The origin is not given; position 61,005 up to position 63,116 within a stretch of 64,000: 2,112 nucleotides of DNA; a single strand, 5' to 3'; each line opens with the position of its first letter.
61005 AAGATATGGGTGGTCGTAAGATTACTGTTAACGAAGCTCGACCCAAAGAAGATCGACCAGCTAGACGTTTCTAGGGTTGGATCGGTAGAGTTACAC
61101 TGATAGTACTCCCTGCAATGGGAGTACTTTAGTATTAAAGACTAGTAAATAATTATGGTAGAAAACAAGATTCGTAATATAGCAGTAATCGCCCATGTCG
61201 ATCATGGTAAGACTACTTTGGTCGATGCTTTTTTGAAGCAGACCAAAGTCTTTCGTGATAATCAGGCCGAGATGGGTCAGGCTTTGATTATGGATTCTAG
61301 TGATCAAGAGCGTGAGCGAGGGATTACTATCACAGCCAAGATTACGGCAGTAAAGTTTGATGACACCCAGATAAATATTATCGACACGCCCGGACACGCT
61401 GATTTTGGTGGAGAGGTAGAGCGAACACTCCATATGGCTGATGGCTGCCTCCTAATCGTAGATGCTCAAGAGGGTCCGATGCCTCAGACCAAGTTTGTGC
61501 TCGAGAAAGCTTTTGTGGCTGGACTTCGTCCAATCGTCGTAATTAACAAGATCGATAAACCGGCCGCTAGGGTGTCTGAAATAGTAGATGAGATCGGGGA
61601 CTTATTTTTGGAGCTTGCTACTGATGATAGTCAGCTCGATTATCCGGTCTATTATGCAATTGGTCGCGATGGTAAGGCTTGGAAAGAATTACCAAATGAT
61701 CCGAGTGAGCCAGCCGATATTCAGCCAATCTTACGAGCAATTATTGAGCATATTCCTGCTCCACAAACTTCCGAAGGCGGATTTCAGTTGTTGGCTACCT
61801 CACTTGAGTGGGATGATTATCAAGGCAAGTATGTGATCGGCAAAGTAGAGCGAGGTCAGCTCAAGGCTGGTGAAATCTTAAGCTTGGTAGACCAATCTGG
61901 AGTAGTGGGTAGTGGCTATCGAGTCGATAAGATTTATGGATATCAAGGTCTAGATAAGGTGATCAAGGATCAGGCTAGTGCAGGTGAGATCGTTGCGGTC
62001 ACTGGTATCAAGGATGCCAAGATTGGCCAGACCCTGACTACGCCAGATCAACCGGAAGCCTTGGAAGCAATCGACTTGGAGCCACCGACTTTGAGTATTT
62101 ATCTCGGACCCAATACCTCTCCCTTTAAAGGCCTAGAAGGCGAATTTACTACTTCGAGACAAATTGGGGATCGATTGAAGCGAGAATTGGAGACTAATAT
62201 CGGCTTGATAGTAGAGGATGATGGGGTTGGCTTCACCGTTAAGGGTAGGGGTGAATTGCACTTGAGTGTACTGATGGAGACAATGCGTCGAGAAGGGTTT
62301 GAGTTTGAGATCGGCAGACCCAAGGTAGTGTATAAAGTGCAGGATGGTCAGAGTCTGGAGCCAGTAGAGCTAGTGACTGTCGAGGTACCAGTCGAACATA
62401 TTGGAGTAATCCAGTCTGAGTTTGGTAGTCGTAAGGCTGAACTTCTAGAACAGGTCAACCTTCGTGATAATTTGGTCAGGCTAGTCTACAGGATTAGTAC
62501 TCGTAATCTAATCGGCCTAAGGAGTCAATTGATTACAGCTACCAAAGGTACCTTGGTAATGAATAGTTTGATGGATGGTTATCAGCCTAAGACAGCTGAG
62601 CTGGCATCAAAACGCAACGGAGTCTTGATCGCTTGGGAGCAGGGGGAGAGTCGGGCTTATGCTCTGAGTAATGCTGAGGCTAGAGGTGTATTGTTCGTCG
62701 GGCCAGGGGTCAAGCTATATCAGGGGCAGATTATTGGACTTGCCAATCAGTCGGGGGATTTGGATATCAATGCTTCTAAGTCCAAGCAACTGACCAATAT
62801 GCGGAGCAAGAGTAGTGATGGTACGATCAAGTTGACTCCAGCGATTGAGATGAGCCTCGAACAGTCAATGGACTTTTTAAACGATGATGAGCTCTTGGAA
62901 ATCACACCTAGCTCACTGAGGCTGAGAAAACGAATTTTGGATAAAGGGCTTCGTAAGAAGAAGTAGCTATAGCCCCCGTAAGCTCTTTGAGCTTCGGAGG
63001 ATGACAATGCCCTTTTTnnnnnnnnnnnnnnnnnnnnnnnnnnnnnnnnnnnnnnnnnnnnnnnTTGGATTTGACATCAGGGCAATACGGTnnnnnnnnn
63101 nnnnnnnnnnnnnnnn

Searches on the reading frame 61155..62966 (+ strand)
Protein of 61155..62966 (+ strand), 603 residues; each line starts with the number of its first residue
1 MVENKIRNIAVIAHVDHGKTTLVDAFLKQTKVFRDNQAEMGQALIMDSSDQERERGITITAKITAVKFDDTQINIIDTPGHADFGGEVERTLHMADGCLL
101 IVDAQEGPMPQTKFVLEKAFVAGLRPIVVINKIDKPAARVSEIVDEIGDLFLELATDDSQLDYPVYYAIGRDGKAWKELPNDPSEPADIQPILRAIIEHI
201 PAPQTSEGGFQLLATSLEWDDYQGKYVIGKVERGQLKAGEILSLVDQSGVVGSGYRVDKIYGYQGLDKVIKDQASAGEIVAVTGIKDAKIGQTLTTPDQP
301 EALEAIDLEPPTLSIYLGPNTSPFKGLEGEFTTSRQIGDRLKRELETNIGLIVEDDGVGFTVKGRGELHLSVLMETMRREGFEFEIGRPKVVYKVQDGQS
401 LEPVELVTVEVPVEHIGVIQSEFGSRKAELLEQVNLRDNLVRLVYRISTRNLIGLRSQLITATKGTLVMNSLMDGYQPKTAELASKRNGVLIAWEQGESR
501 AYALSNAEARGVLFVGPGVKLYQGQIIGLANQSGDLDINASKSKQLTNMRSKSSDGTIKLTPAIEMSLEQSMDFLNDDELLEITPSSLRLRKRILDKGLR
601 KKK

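Call 89: search_protein_families(library=pfam, proteins=[window:61155-62966:+], max_evalue=0.00001)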
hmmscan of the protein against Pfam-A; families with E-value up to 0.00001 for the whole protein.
window:61155-62966:+ (603 aa): 5 families
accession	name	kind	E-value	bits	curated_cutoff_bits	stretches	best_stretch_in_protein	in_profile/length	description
PF00009.33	GTP_EFTU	-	1.9e-55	187.8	26.5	1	5-201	2-187/188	Elongation factor Tu GTP binding domain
PF21018.2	BipA_C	-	8.4e-41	138.6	23.8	1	488-596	1-109/110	TypA/BipA C-terminal domain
PF00679.30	EFG_C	-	6.3e-16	58.6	27.9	1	401-485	3-87/89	Elongation factor G C-terminus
PF03144.31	GTP_EFTU_D2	-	3e-07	31.2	30.3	1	224-295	1-73/73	Elongation factor Tu domain 2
PF01926.29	MMR_HSR1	-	6.3e-06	26.7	21.9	0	47-132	22-113/113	50S ribosome-binding GTPase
